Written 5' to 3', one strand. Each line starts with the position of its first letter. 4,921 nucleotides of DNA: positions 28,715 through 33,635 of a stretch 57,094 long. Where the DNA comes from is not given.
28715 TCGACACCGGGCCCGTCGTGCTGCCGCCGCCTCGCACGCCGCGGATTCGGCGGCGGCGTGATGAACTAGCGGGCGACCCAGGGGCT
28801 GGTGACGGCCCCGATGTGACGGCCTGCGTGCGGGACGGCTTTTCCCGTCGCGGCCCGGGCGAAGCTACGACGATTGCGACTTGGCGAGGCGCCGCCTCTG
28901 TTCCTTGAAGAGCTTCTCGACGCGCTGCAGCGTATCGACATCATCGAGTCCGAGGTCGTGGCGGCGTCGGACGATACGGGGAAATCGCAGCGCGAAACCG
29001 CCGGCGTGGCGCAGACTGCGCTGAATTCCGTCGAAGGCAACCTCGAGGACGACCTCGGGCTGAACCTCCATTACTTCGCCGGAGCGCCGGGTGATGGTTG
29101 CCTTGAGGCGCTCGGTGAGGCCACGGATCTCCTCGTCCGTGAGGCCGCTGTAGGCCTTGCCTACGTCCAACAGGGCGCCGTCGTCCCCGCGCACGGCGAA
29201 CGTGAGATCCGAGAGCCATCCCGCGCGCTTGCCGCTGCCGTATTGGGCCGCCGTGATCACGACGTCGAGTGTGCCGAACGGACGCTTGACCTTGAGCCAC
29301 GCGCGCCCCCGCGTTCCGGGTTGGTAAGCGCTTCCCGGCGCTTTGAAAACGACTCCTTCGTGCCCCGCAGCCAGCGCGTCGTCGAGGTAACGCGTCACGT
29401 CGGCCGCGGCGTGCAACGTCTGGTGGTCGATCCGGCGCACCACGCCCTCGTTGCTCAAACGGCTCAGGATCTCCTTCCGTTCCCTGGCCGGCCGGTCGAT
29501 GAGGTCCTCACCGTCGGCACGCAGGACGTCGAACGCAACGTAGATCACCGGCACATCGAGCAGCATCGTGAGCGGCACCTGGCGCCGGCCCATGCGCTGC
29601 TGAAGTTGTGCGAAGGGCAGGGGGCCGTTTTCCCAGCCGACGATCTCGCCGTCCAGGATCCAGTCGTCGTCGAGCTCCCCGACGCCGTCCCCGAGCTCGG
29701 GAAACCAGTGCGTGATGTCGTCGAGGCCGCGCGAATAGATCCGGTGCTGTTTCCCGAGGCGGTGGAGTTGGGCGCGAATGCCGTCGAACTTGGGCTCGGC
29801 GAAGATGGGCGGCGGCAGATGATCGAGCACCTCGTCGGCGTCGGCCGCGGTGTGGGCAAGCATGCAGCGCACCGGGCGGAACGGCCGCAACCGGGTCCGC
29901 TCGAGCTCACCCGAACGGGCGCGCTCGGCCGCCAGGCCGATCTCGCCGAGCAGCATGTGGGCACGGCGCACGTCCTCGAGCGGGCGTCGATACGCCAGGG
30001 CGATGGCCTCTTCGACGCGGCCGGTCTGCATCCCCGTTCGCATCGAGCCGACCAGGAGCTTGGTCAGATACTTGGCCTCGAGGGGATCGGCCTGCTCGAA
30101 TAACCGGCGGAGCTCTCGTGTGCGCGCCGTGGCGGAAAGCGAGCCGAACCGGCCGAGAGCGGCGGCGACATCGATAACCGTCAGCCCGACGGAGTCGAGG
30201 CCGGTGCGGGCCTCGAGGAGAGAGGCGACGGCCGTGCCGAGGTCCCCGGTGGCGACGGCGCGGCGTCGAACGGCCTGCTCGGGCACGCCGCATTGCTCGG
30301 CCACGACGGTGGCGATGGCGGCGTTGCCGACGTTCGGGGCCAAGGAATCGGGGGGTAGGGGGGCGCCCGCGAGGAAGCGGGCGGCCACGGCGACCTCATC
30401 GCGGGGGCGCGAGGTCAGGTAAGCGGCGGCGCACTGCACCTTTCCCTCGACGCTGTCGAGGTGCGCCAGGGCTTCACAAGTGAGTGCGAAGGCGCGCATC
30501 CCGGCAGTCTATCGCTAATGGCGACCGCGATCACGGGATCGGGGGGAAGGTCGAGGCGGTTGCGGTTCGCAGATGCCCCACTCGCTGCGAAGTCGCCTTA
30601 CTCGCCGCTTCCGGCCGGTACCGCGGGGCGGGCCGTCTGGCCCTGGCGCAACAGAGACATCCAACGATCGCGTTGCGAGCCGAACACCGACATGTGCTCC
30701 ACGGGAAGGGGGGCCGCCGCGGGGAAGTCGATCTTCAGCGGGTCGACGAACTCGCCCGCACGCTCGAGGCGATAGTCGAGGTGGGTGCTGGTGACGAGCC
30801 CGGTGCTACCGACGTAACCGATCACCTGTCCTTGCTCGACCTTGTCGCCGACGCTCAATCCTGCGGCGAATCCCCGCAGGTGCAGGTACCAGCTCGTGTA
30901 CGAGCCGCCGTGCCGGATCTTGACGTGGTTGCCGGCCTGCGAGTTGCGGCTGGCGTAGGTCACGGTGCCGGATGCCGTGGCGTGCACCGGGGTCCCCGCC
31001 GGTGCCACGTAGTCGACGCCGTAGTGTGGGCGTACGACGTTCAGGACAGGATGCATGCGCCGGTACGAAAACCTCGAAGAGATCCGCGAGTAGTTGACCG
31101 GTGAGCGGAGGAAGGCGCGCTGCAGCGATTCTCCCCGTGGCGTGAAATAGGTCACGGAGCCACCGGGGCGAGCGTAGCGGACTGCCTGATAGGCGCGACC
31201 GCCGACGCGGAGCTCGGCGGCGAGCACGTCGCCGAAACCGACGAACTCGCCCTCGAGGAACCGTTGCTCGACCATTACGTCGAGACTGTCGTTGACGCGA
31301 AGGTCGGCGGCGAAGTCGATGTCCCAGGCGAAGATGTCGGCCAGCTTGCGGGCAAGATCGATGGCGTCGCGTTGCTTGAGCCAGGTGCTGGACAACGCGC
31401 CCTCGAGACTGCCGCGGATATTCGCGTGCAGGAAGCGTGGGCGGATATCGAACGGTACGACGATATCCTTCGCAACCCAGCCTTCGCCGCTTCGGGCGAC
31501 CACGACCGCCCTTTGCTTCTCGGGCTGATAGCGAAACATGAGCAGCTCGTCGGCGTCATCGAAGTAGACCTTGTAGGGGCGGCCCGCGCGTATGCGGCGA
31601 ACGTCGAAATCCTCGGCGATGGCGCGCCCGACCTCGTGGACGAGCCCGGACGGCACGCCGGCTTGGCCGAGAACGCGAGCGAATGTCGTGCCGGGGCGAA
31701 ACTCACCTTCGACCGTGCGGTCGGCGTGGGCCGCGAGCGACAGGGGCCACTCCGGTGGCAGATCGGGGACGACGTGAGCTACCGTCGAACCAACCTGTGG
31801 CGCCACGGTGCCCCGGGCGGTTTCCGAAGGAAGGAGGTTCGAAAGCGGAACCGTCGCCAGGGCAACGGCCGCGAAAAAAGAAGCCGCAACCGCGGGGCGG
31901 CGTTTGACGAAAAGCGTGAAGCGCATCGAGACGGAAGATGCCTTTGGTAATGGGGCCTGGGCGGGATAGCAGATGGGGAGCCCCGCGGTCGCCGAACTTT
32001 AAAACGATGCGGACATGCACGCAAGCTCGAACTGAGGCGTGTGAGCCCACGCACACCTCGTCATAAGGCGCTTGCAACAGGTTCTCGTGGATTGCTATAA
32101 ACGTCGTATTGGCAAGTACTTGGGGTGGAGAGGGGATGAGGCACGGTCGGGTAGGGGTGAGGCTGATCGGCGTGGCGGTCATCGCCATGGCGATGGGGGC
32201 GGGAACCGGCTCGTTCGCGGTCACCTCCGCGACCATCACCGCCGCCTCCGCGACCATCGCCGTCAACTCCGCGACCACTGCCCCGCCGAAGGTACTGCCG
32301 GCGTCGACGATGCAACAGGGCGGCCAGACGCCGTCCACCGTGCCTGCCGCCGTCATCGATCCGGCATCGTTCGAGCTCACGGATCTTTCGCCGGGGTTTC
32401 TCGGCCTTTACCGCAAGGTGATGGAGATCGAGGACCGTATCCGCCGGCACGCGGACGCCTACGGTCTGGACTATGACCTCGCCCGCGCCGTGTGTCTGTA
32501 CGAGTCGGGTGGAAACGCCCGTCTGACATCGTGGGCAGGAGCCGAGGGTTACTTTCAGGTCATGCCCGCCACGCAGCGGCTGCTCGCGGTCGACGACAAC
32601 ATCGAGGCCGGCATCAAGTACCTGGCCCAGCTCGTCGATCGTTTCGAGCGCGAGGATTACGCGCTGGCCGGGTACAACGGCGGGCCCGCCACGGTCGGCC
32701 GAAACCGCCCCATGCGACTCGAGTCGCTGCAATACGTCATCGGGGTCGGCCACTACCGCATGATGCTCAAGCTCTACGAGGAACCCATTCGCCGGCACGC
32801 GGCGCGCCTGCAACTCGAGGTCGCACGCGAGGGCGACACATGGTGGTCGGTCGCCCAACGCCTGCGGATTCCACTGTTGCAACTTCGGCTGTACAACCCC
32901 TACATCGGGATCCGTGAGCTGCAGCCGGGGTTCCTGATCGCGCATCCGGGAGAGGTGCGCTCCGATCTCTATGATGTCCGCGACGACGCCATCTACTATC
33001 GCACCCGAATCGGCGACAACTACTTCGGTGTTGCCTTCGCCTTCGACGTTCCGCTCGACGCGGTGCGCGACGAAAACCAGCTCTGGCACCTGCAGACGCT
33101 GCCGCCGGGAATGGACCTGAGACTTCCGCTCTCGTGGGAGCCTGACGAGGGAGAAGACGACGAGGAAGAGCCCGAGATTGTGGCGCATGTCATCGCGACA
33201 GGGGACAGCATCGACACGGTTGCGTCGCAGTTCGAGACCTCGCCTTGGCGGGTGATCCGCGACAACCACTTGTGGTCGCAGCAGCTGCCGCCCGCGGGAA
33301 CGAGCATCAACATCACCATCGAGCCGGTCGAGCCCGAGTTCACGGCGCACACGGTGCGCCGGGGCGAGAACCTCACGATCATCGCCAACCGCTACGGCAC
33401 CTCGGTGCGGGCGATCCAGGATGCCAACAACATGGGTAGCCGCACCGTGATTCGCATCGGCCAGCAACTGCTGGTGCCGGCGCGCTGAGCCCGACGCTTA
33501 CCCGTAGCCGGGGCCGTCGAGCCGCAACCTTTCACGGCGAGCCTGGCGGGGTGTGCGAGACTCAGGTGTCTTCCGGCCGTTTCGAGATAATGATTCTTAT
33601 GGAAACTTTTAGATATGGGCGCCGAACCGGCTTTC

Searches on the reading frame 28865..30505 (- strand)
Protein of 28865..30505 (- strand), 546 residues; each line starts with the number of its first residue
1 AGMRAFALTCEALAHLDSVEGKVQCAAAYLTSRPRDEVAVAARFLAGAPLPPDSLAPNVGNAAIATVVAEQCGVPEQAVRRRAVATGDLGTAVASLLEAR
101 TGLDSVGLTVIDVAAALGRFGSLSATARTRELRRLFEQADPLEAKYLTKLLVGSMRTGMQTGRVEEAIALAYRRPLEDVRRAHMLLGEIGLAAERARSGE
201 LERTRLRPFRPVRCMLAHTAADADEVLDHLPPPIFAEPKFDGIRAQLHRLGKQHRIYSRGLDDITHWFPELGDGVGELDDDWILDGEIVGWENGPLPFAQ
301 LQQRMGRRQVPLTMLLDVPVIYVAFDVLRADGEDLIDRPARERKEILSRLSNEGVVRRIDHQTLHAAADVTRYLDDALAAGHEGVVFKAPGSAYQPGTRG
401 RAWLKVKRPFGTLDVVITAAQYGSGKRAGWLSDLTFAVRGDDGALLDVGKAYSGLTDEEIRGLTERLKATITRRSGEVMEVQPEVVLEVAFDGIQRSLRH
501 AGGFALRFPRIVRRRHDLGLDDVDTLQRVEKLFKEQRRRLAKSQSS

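Call 19: search_protein_families(library=ncbifam, proteins=[window:28865-30505:-], max_evalue=0.00001)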
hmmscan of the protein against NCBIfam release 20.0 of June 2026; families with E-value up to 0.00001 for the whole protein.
window:28865-30505:- (546 aa): 13 families
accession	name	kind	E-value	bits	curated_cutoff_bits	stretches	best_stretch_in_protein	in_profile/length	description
NF002868.0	PRK03180.1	equivalog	2.5e-109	366.3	641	1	108-534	73-507/509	ATP-dependent DNA ligase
NF006701.0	PRK09247.1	equivalog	9.2e-101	338.4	543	1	3-536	1-538/540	ATP-dependent DNA ligase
NF041331.1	LigA_Halo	equivalog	1.6e-100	337.2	830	1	26-533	25-551/552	ATP-dependent DNA ligase LigA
TIGR04120.1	DNA_lig_bact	equivalog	1.9e-95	320.9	400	1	5-532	2-525/526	cisplatin damage response ATP-dependent DNA ligase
TIGR00574.1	dnl1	superfamily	1.1e-78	265.3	217.8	1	58-534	3-527/527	ATP-dependent DNA ligase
TIGR02779.1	NHEJ_ligase_lig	equivalog_domain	7.9e-42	143.5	227.75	1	236-501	18-286/302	non-homologous end-joining DNA ligase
TIGR02776.1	NHEJ_ligase_prk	equivalog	9.6e-36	123.8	373.2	1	236-502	9-279/587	DNA ligase D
NF007210.0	PRK09632.1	equivalog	1.1e-34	119.8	989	1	201-481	467-730/781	ATP-dependent DNA ligase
NF006078.0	PRK08224.1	equivalog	2.5e-33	115.5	296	1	211-473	8-260/350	ATP-dependent DNA ligase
NF004628.0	PRK05972.1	subfamily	5.3e-26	91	895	1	236-506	263-536/870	ATP-dependent DNA ligase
NF005796.0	PRK07636.1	subfamily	1.4e-24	86.7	337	1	236-420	22-197/275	ATP-dependent DNA ligase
NF007211.0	PRK09633.1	equivalog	1.2e-21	76.8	774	1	236-496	20-287/610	DNA ligase D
NF006592.0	PRK09125.1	equivalog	5.1e-08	32.3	200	1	320-458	118-246/283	DNA ligase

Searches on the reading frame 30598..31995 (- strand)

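Call 19: search_protein_families(library=ncbifam, proteins=[window:30598-31995:-], max_evalue=0.00001)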
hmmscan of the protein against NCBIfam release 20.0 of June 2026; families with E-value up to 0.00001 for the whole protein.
window:30598-31995:- (465 aa): 11 families
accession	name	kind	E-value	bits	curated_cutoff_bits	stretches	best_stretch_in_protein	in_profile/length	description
NF053824.1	PdgNdpepShyC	equivalog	7.6e-65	219.5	700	1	100-441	78-411/429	peptidoglycan DD-endopeptidase ShyC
NF053825.1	PdgNdpepShyA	equivalog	1e-48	166.1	700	1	162-452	140-422/425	peptidoglycan DD-endopeptidase ShyA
NF008652.0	PRK11649.1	equivalog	1.1e-41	143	341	1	102-430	103-417/439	murein DD-endopeptidase MepM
NF052530.1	Heli_ShapePgp3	exception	4.9e-19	68.5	300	1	297-421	142-262/270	peptidoglycan metallopeptidase Pgp3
NF052336.1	PdgHdaseHSB100310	equivalog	1.1e-15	57.8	500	1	322-416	55-147/316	peptidoglycan hydrolase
NF050804.1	CellDivDipMCaul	equivalog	4.2e-11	42.4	900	1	326-413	530-616/634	cell division endopeptidase DipM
NF053738.1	S2SprSpoIIQBc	equivalog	1.6e-08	34.5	250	1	326-421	124-221/232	stage II sporulation protein SpoIIQ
NF040883.1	amid_act_ActS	equivalog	5.6e-08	32.4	375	1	326-422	138-232/242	amidase activator ActS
NF008123.1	PRK10871.1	equivalog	8.2e-08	32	311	1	326-421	267-360/365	murein hydrolase activator NlpD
NF052529.1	PG_M23_Pgp6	exception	1.4e-07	30.6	600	1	324-413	335-422/452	peptidoglycan metallopeptidase Pgp6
NF008644.1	PRK11637.1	equivalog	1.3e-06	27.7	270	1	326-420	288-380/385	murein hydrolase activator EnvC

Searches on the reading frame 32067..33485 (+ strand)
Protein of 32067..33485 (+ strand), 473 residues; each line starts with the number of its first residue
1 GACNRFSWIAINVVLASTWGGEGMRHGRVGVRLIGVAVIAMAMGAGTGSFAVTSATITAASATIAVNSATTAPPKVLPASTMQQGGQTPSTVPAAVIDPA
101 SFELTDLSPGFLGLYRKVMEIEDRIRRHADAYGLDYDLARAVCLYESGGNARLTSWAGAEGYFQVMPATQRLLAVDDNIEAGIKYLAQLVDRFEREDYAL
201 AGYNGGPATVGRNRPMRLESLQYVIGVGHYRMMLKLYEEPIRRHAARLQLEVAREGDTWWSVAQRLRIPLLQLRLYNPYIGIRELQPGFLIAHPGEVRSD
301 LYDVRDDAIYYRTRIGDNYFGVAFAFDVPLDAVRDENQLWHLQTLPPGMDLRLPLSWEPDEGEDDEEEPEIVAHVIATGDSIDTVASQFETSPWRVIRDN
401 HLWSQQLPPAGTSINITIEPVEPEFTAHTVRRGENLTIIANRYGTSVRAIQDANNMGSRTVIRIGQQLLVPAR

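Call 19: search_protein_families(library=ncbifam, proteins=[window:32067-33485:+], max_evalue=0.00001)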
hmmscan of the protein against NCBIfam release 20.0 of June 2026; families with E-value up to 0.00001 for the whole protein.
window:32067-33485:+ (473 aa): 4 families
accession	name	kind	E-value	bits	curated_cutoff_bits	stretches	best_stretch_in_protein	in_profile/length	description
NF008050.0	PRK10783.1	equivalog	2e-14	52.7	508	1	253-353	348-447/457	murein transglycosylase D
NF050804.1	CellDivDipMCaul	equivalog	4.1e-11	42.4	900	1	373-471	135-230/634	cell division endopeptidase DipM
NF047373.1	BB0259_flg_lyt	exception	1.3e-07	30.8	234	1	123-210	550-650/705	flagellar assembly lytic transglycosylase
NF010723.1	PRK14125.1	equivalog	8e-07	28.9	60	0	422-472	29-86/87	cell division suppressor protein YneA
